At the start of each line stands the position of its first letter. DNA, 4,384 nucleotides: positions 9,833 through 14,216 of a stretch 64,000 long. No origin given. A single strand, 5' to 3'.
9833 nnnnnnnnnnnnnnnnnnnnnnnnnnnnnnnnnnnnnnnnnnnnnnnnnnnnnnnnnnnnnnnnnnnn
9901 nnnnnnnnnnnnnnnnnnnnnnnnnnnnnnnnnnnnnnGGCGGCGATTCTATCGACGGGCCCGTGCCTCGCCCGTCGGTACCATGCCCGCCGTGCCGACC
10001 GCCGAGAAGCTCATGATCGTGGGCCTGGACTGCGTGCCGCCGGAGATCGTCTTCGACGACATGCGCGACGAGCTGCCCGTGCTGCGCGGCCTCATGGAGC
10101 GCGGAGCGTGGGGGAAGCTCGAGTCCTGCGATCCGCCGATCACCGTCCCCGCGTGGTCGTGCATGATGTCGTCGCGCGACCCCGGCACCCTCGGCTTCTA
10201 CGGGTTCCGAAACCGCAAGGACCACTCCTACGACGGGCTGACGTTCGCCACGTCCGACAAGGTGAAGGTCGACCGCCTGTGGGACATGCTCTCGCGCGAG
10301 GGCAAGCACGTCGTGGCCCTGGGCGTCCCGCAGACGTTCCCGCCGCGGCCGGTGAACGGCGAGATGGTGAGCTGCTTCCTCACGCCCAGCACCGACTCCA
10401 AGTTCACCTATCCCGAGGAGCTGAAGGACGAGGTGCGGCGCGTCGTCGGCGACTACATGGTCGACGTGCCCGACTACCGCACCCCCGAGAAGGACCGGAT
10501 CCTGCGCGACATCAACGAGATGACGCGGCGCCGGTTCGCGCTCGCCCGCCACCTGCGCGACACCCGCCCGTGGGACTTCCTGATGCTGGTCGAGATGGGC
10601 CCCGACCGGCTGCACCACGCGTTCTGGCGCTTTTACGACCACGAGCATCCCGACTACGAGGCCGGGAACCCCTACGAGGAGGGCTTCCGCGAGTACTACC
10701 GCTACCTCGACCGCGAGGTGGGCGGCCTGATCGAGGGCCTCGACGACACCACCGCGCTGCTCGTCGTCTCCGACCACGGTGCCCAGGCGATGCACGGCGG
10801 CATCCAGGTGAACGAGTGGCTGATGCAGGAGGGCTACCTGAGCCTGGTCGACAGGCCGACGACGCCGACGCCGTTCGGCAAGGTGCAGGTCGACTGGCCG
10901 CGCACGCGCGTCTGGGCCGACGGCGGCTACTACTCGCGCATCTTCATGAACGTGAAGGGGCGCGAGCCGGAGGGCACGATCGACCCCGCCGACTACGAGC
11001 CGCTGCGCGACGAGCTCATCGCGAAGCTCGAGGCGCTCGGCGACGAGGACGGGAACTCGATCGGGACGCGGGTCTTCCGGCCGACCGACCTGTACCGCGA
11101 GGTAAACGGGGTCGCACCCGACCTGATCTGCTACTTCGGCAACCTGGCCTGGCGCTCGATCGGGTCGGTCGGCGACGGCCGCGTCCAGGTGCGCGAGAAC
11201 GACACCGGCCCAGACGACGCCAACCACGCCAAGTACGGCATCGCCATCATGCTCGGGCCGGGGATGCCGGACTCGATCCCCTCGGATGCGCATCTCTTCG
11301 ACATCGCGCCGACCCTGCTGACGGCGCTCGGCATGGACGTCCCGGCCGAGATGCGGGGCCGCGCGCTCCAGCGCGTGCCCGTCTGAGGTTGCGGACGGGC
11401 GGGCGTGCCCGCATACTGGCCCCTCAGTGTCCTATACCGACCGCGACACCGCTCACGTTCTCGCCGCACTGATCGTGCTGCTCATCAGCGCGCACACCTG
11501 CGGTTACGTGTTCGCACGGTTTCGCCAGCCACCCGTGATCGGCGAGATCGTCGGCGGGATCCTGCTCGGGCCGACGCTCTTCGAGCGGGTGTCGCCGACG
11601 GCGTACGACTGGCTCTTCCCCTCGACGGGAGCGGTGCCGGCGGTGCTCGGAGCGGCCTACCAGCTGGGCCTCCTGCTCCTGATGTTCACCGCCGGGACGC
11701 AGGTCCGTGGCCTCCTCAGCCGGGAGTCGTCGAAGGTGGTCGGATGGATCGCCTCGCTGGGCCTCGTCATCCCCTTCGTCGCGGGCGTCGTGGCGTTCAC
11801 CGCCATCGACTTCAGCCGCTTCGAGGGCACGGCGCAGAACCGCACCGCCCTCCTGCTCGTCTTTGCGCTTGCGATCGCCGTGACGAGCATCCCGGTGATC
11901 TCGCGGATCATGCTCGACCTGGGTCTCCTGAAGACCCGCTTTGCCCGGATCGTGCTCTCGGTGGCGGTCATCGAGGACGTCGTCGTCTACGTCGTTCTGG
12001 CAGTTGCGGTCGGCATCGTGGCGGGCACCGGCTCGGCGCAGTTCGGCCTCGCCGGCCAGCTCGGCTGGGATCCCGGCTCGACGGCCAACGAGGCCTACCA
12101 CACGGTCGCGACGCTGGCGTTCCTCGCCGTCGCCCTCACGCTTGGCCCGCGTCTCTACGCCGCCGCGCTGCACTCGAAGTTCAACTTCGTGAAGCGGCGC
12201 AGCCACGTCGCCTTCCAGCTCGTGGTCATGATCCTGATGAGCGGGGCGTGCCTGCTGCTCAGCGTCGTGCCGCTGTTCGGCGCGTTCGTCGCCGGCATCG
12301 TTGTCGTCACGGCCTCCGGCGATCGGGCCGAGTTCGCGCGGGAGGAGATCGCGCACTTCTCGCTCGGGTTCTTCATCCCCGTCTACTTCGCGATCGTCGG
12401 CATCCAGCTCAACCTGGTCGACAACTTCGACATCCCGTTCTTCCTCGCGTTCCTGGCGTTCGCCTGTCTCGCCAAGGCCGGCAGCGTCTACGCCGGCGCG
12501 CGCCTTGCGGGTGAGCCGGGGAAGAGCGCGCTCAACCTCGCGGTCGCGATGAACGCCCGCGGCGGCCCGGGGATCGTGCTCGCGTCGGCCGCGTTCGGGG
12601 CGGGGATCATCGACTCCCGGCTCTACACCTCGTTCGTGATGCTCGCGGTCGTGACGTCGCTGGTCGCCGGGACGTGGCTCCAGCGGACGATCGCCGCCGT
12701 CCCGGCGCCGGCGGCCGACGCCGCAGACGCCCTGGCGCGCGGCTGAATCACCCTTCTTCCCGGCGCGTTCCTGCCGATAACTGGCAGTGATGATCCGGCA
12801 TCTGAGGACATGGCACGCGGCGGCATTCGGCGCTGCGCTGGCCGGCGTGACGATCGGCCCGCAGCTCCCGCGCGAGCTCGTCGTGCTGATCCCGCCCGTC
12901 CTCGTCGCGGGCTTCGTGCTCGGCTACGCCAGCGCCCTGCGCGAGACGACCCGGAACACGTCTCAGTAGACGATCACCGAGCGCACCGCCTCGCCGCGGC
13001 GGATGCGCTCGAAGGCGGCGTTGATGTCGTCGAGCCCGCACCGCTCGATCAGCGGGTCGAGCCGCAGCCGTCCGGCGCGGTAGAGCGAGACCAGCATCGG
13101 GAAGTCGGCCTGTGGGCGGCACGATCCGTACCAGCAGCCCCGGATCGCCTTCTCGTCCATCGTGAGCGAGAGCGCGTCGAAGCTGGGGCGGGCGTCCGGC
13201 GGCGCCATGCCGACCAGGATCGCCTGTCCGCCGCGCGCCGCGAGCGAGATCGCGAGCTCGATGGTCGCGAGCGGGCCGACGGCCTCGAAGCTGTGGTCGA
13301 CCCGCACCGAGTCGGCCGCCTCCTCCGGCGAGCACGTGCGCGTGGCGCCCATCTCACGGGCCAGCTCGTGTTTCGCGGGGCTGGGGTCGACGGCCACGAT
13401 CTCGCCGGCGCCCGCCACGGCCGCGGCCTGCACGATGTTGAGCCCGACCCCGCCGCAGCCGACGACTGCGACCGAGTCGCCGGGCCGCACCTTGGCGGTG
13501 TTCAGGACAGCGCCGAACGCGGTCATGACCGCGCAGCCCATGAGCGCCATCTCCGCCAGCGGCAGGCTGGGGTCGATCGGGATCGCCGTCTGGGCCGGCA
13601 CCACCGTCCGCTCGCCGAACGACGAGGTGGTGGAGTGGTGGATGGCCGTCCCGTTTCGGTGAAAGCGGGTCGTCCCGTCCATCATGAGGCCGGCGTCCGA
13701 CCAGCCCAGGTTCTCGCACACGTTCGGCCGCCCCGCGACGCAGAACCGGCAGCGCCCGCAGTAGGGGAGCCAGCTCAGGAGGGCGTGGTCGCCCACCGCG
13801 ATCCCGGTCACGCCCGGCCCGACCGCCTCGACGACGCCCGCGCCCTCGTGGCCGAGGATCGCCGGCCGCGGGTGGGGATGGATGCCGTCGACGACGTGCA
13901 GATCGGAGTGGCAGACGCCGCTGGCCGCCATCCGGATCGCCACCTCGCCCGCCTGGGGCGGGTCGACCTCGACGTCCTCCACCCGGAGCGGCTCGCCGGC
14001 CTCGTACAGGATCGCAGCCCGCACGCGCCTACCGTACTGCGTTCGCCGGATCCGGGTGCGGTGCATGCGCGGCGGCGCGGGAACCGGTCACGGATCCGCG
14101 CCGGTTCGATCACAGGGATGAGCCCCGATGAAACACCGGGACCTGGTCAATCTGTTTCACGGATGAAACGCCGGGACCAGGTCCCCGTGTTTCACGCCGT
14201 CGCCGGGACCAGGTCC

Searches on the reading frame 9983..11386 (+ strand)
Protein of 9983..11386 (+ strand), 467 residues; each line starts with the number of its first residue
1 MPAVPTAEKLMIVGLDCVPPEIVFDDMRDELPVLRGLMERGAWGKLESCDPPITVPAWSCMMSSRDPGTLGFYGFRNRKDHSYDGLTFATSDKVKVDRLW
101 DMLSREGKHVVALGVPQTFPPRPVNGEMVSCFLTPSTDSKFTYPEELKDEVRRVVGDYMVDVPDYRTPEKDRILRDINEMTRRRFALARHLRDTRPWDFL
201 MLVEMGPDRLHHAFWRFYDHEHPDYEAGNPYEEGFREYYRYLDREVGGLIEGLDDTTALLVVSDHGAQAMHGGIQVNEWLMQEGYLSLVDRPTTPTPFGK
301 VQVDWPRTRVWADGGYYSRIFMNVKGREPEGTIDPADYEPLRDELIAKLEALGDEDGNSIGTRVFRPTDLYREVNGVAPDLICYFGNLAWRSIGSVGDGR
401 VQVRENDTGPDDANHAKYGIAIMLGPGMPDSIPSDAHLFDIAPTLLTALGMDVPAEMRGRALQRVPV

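Call 3: search_protein_families(library=pfam, proteins=[window:9983-11386:+], max_evalue=0.01)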
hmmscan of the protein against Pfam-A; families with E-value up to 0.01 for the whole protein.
window:9983-11386:+ (467 aa): 1 family
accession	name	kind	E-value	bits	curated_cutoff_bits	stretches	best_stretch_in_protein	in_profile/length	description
PF01663.27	Phosphodiest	-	7.8e-43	147.8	23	1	11-399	2-330/342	Type I phosphodiesterase / nucleotide pyrophosphatase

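Call 4: search_protein_families(library=ncbifam, proteins=[window:9983-11386:+], max_evalue=0.01)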
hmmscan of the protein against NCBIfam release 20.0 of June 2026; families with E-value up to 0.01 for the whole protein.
window:9983-11386:+ (467 aa): 2 families
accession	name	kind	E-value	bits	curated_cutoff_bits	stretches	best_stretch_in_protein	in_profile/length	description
TIGR01307.1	pgm_bpd_ind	equivalog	0.00033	19.3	330.65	1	421-462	462-503/504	2,3-bisphosphoglycerate-independent phosphoglycerate mutase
NF003897.0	PRK05434.1-5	equivalog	0.00072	18.1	862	1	402-464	450-512/514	2,3-bisphosphoglycerate-independent phosphoglycerate mutase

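Call 48: search_solved_structures(query=window:9983-11386:+, max_evalue=0.01)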
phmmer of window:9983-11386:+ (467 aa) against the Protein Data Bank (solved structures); distinct sequences matched with E-value up to 0.01: 0.

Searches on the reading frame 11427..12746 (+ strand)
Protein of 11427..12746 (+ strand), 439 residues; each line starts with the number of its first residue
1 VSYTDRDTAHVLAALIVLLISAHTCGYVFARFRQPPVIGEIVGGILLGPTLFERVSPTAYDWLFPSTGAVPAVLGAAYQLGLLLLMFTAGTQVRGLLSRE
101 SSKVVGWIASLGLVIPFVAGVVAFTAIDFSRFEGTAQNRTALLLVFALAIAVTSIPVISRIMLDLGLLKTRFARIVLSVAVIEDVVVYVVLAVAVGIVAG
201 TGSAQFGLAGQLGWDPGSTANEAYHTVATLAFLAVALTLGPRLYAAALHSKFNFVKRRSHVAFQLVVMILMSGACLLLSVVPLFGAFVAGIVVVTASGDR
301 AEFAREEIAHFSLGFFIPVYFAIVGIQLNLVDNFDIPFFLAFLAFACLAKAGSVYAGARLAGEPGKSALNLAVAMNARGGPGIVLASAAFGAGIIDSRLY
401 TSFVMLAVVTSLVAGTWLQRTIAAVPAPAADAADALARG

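Call 3: search_protein_families(library=pfam, proteins=[window:11427-12746:+], max_evalue=0.01)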
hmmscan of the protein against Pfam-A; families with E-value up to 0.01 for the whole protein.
window:11427-12746:+ (439 aa): 1 family
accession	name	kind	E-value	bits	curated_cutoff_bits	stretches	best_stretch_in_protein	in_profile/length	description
PF00999.27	Na_H_Exchanger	-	2.8e-42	145.4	26.2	1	20-421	2-372/375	Sodium/hydrogen exchanger, transmembrane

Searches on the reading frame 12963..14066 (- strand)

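Call 74: search_protein_families(library=pfam, proteins=[window:12963-14066:-], max_evalue=0.00001)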
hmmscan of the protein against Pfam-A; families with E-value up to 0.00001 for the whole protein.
window:12963-14066:- (367 aa): 2 families
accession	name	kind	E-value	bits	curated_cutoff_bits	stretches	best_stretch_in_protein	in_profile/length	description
PF08240.17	ADH_N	-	6.1e-25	87.9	23.5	1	39-164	2-102/104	Alcohol dehydrogenase GroES-like domain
PF00107.32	ADH_zinc_N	-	8.9e-23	81.1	31.8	1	206-328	1-126/129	Zinc-binding dehydrogenase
